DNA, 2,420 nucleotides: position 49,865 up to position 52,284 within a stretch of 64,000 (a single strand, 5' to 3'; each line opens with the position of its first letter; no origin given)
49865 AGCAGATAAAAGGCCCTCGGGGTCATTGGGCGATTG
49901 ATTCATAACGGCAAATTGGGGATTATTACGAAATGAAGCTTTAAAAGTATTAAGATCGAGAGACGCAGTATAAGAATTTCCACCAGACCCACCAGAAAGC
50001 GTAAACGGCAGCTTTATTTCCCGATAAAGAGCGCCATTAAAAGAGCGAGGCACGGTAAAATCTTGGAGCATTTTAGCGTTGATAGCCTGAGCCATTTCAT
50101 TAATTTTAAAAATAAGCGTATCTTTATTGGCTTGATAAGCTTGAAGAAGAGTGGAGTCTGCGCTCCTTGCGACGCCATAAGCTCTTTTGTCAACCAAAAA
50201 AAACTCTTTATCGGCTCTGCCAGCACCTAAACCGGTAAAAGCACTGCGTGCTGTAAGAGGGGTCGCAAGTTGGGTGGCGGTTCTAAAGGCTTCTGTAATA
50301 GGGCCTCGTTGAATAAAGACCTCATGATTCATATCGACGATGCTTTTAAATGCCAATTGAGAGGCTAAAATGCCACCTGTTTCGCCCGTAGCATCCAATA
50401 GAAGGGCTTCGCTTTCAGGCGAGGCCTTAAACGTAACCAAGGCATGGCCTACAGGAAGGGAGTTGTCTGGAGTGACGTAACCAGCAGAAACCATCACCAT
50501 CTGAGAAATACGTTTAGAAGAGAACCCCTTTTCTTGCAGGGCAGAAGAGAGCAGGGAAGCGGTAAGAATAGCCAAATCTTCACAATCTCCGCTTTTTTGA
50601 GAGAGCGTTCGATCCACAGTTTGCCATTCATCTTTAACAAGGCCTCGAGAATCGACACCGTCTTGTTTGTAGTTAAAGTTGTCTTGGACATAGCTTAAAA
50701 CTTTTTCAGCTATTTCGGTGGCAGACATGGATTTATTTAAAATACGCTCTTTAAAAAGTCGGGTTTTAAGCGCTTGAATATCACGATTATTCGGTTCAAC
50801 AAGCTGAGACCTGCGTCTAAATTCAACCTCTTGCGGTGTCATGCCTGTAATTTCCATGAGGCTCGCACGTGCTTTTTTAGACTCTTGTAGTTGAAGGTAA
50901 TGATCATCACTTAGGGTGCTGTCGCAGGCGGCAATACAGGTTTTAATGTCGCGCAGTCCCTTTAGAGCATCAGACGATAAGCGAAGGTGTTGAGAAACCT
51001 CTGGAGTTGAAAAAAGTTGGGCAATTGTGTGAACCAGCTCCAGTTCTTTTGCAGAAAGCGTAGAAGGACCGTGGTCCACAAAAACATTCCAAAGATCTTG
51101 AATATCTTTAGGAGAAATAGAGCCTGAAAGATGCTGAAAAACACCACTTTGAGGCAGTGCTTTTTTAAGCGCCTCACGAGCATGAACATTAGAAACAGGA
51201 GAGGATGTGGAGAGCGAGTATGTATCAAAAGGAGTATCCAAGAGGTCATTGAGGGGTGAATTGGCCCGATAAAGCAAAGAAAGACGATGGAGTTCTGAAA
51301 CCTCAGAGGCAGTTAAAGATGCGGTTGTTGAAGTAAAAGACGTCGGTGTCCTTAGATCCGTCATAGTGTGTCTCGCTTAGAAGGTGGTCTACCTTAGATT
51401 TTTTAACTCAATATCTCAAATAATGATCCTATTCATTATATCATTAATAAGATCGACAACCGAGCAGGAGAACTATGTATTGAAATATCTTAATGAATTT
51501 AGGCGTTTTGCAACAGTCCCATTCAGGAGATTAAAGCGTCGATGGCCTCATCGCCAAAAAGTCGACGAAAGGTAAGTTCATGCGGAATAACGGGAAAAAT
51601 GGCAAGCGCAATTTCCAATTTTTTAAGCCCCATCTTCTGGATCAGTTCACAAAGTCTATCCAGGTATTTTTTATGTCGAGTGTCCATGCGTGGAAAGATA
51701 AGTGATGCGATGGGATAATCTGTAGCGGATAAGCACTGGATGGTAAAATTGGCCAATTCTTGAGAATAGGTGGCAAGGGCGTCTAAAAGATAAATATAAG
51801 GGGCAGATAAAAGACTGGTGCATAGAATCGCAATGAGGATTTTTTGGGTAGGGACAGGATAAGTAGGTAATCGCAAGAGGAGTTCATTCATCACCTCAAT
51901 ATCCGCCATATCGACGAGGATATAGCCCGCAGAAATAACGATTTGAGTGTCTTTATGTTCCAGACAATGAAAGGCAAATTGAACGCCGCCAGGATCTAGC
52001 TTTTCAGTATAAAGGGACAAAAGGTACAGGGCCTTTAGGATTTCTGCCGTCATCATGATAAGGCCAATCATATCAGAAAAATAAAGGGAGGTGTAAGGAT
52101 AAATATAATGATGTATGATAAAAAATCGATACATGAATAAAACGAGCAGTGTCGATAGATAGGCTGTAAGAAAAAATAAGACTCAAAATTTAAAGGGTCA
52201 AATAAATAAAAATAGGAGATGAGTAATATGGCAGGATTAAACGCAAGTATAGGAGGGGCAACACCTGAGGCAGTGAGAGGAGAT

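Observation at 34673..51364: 5,563-aa single ORF with almost no recognisable domains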

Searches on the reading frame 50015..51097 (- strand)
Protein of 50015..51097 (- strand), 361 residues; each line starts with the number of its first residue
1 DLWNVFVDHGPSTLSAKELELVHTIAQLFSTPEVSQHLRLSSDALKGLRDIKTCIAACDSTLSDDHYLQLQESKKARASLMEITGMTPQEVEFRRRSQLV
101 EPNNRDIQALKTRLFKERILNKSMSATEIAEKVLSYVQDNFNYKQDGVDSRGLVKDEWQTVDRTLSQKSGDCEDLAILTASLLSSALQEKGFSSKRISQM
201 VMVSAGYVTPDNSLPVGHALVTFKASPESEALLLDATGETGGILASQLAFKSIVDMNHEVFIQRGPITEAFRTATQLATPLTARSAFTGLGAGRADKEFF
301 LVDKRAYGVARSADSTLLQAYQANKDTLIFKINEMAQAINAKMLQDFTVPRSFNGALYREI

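Call 35: find_related_loci(query=A1, collection=genome_contigs, flank=10000)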
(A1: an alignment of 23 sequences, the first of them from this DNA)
Query A1 (361 aa) in genome_contigs; peptide patterns used: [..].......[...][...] (x = any residue, [..] = any of these).
272 stretches matched a pattern; 70 encode a relative of the query (tblastn E <= 1e-3); 70 distinct loci.
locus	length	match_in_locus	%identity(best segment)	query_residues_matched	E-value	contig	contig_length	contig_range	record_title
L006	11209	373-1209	36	71-358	2e-51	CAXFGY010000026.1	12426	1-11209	MAG TPA_asm: uncultured Candidatus Marinamargulisbacteria bacterium isolate ERR599014_concoct_54 genome assembly, contig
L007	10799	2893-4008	31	6-359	3e-48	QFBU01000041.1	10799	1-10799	Candidatus Marinamargulisbacteria bacterium SCGC AAA071-K20 AAA071-K20_41, whole genome shotgun sequence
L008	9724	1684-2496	34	6-279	2e-46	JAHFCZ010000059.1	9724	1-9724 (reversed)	MAG: bacterium isolate nzgw233 NODE_5304_length_9725_cov_4.186589, whole genome shotgun sequence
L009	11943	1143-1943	33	2-281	6e-45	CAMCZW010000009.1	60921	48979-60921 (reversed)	MAG: bacterium UBP8_UBA817 isolate MH-08apr19-105 genome assembly, contig: MH-08apr19-C1076, whole genome shotgun sequen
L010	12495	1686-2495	36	1-274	7e-43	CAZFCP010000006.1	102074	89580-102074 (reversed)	MAG TPA_asm: uncultured Candidatus Marinamargulisbacteria bacterium isolate SRP219642_co4_549 genome assembly, contig: N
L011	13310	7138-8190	34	12-361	8e-46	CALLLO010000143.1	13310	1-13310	MAG: uncultured Candidatus Marinamargulisbacteria bacterium isolate S3_Bin_Bin_107_1 genome assembly, contig: c_00000251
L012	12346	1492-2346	30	2-278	8e-39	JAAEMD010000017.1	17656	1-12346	MAG: bacterium isolate Bpl_23 BplG_CONTIG190447, whole genome shotgun sequence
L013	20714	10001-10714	36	32-277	2e-38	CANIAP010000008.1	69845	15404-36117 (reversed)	MAG: bacterium isolate RE-9nov16-181 genome assembly, contig: RE-9nov16-C537, whole genome shotgun sequence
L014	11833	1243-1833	39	90-286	1e-34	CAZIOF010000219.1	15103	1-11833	MAG TPA_asm: uncultured Candidatus Marinamargulisbacteria bacterium isolate SRP092796_co2_708 genome assembly, contig: k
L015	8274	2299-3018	32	86-358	2e-34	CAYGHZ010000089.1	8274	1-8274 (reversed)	MAG TPA_asm: uncultured Candidatus Marinamargulisbacteria bacterium isolate ERP113451_co3_195 genome assembly, contig: N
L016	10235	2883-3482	36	77-277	7e-33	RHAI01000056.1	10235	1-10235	MAG: bacterium isolate WBA_2_294 contig_100_55, whole genome shotgun sequence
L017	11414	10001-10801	32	1-277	6e-33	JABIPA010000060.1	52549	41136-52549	MAG: bacterium isolate SI072_bin107 k141_2926434, whole genome shotgun sequence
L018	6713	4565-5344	31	6-277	8e-32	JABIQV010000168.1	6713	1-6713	MAG: bacterium isolate SI072_bin15 k141_3447439, whole genome shotgun sequence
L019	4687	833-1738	26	52-359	8e-31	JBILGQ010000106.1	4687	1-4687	MAG: Candidatus Marinamargulisbacteria bacterium isolate ME2016-09-28_3300042471_group7_bin20 Rohwer_bin1465_scaffold_25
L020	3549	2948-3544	34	14-223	8e-30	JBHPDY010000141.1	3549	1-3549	Candidatus Margulisiibacteriota bacterium isolate SAG AM-311-D06 NODE_141_length_3549_cov_8.084717, whole genome shotgun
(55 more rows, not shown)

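Call 48: predict_structure(alignment_id=A1)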
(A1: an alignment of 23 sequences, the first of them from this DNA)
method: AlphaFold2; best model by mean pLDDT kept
length: 361 residues; sequences in the alignment: 23
mean_pLDDT: 80.7   pTM: 0.61
mean pLDDT of the five models: 80.7, 80.0, 79.2, 79.0, 77.3
residues with pLDDT >= 90: 175; 70-90: 87; 50-70: 58; < 50: 41
segments of 3 or more residues with pLDDT < 50: 278-312, 357-361
pLDDT, mean of each block of 10 residues (from residue 1): 80 80 88 91 85 69 65 82 90 94 98 98 98 98 87 84 97 97 99 98 95 89 97 96 95 97 93 62 37 33 44 55 58 66 62 50 42
secondary structure, 60 per line:
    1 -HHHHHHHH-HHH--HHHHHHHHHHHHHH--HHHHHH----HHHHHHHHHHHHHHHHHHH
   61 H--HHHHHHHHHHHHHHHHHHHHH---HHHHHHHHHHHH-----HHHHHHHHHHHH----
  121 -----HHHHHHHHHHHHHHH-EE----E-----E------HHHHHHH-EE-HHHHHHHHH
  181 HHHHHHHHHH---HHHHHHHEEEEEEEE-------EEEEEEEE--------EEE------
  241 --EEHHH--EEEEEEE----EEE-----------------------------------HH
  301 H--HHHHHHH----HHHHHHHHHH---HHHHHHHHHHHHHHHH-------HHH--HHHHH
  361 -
elements in order: H2-9 H16-29 H32-37 H42-61 H64-84 H88-99 H105-116 H126-140 H161-167 H172-190 H194-200 E201-208 E216-223 E232-234 E250-256 E261-263 H304-310 H315-324 H328-343 H356-360

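Call 50: fold_search(model_id=the predicted structure, library=pdb)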
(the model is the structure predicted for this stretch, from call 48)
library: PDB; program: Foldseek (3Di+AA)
matches with E <= 10: 303; with E <= 0.001: 8
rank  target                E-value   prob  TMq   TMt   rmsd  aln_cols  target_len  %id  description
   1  4fgp_B                2.3e-07  1.00  0.31  0.58   3.8       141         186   26  Legionella pneumophila LapG (EGTA-treated) (released 2012-06-20)
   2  4fgq_A                2.7e-07  1.00  0.33  0.63   4.1       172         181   23  Legionella pneumophila LapG (released 2012-06-20)
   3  4fgp_A                3.4e-07  1.00  0.34  0.63   4.0       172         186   23  Legionella pneumophila LapG (EGTA-treated) (released 2012-06-20)
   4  4fgo                  6.6e-07  1.00  0.31  0.59   4.5       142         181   27  Legionella pneumophila LapG (calcium-bound) (released 2012-06-20)
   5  4fgq_B                1.0e-06  1.00  0.35  0.64   4.7       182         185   22  Legionella pneumophila LapG (released 2012-06-20)
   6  4u65_E                1.6e-06  1.00  0.32  0.59   4.5       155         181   20  Structure of the periplasmic output domain of the Legionella pneumophila LapD ortholog CdgS9 in complex with Pseudomon (released 2014-08-13)
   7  3isr_A                4.2e-04  1.00  0.28  0.34   7.7       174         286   17  The Crystal Structure of a Putative Cysteine Protease from Cytophaga hutchinsonii to 1.9A (released 2009-09-08)
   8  3isr_B                4.2e-04  1.00  0.29  0.36   9.2       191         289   15  The Crystal Structure of a Putative Cysteine Protease from Cytophaga hutchinsonii to 1.9A (released 2009-09-08)
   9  9y6s_8G               2.1e-03  1.00  0.27  0.17   4.9       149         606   16  96-nm repeat of the Leishmania tarentolae doublet microtubule (released 2025-12-17)
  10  9e5c_1m               2.6e-03  1.00  0.29  0.22   4.7       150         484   14  Cryo-EM structure of 96 nm repeat of microtubule doublet from T. brucei flagellum (released 2025-03-12)
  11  9crn                  6.7e-03  0.99  0.26  0.26   7.9       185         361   11  Crystal structure of Streptococcus pyogenes TglA (released 2024-08-14)
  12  8jx4_D                1.0e-02  0.99  0.24  0.49   5.4       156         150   16  Structure of the catalytic domain of pseudomurein endo-isopeptidases PeiW (released 2024-10-09)
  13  8z4f_A                1.6e-02  0.99  0.24  0.29   4.0       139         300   14  Pseudomurein Endoisopeptidases PeiP (released 2024-10-30)
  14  3kd4_A                1.7e-02  0.99  0.23  0.17   8.3       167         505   13  CRYSTAL STRUCTURE OF A PUTATIVE PROTEASE (BDI_1141) FROM PARABACTEROIDES DISTASONIS ATCC 8503 AT 2.00 A RESOLUTION (released 2009-11-24)
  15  8jx4_A                2.1e-02  0.98  0.23  0.49   5.5       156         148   17  Structure of the catalytic domain of pseudomurein endo-isopeptidases PeiW (released 2024-10-09)
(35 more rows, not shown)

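Call 69: search_solved_structures(query=A1, max_evalue=1, show_alignments=1)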
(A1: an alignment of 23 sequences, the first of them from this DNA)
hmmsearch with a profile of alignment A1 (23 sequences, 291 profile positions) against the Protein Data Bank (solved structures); distinct sequences matched with E-value up to 1: 4.
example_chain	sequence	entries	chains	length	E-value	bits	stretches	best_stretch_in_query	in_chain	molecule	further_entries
4fgo_A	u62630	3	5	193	6.4e-09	38.6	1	132-250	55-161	Periplasmic protein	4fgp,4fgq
4u65_E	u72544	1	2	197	3.1e-05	26.5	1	114-172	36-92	Putative cystine protease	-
7udk_A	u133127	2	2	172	0.017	17.5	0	158-196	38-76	Designed helical repeat protein (DHR) RPB_LRP2_R4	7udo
6w2q_A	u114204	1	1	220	0.55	12.6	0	158-194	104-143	Junction 34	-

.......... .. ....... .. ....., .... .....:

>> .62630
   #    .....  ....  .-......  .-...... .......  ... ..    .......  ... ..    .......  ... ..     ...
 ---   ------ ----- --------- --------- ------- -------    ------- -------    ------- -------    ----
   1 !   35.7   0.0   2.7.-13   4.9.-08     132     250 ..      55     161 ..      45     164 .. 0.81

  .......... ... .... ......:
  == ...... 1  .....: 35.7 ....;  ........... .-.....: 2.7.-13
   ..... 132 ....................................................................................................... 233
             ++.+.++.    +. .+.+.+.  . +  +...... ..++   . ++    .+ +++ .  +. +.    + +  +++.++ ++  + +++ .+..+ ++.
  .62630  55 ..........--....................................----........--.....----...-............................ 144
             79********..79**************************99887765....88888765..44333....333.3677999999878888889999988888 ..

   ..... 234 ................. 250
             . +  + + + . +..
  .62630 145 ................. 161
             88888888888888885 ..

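Call 87: search_protein_families(library=pfam, proteins=[L013:7-5112:+, L013:5212-6309:+, L013:6613-8088:+, L013:8085-9533:+, L017:1132-2379:-, L017:2486-3598:-, L017:3686-5638:-, L017:6619-8466:-, L017:8695-9699:-, L017:5787-6185:+], max_evalue=0.001)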
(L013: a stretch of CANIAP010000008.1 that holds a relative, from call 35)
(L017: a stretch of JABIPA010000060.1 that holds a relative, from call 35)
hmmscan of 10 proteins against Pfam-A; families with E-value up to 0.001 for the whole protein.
L013:7-5112:+ (1701 aa): 0 families

L013:5212-6309:+ (365 aa): 0 families

L013:6613-8088:+ (491 aa): 1 family
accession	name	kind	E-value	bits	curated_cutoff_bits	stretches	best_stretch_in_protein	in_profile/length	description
PF01425.27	Amidase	-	2.5e-158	528.2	27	1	29-466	6-445/445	Amidase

L013:8085-9533:+ (482 aa): 2 families
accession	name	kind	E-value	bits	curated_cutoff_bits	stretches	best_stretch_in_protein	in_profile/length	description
PF02934.20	GatB_N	-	9.2e-124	412.5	23.4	1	6-294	1-277/277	GatB/GatE catalytic domain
PF02637.23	GatB_Yqey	-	1.3e-41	142.3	27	1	332-477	1-146/148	GatB domain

L017:1132-2379:- (415 aa): 0 families

L017:2486-3598:- (370 aa): 4 families
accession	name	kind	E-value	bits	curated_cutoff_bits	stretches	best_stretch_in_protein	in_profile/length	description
PF00817.25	IMS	-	2.4e-52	177.2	23.2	1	18-162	1-148/148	impB/mucB/samB family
PF11799.13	IMS_C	-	3.4e-27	95.4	20.7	1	249-352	1-102/109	impB/mucB/samB family C-terminal domain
PF21999.2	IMS_HHH_1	-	3.4e-13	50.3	27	1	188-239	2-53/53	DNA polymerase-iota, thumb domain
PF11798.14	IMS_HHH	-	1.9e-07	31.3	24.4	1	179-204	6-31/32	IMS family HHH motif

L017:3686-5638:- (650 aa): 0 families

L017:6619-8466:- (615 aa): 1 family
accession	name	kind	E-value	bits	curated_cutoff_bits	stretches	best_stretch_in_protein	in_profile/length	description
PF13365.12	Trypsin_2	-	3.4e-07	31.5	27.6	1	176-399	2-143/144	Trypsin-like peptidase domain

L017:8695-9699:- (334 aa): 4 families
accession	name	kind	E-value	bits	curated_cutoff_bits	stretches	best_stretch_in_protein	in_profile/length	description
PF08003.17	Methyltransf_9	-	3.8e-72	243.4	23.8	1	28-332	9-313/315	Protein of unknown function (DUF1698)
PF13489.12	Methyltransf_23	-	3.3e-07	30.6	27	1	126-243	17-126/164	Methyltransferase domain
PF13649.12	Methyltransf_25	-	0.00042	21.4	27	0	135-224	1-89/97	Methyltransferase domain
PF13847.12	Methyltransf_31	-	0.00082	19.5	27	0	131-236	3-112/145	Methyltransferase domain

L017:5787-6185:+ (132 aa): 3 families
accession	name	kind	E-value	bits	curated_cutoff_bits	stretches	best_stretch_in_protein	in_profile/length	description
PF13474.12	SnoaL_3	-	7.7e-17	62.2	22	1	13-128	1-115/121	SnoaL-like domain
PF14534.12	DUF4440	-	1.7e-05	25.6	25.2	1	38-124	24-107/107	Domain of unknown function (DUF4440)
PF12680.13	SnoaL_2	-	0.00092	20.2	27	0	20-123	4-100/102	SnoaL-like domain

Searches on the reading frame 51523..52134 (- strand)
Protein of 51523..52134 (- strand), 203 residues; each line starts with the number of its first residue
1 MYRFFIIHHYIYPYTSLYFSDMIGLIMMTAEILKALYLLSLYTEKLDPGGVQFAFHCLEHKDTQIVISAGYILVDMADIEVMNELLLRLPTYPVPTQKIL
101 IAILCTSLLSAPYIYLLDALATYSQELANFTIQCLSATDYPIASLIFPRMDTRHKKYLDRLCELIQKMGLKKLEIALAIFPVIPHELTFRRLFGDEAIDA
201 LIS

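Call 6: search_protein_families(library=ncbifam, proteins=[window:51523-52134:-], max_evalue=0.001)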
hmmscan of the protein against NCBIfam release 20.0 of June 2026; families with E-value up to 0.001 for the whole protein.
window:51523-52134:- (203 aa): 0 families

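Call 8: search_protein_families(library=pfam, proteins=[window:51523-52134:-], max_evalue=0.01)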
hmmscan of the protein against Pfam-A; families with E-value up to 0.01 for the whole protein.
window:51523-52134:- (203 aa): 0 families

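Call 28: search_protein_families(library=padloc, proteins=[window:51523-52134:-], max_evalue=0.01)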
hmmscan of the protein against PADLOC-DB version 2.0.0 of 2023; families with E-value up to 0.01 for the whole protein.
window:51523-52134:- (203 aa): 0 families

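Call 56: search_protein_families(library=ncbifam, proteins=[window:51523-52134:-], max_evalue=5)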
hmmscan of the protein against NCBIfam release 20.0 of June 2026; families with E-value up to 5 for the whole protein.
window:51523-52134:- (203 aa): 0 families

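Call 90: search_solved_structures(query=window:51523-52134:-, max_evalue=1)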
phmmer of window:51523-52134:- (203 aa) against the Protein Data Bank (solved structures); distinct sequences matched with E-value up to 1: 1.
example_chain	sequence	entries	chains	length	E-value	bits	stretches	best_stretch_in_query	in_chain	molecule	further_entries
7tvk_A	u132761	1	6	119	0.41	13.9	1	146-196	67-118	Malonate Semialdehyde Decarboxylase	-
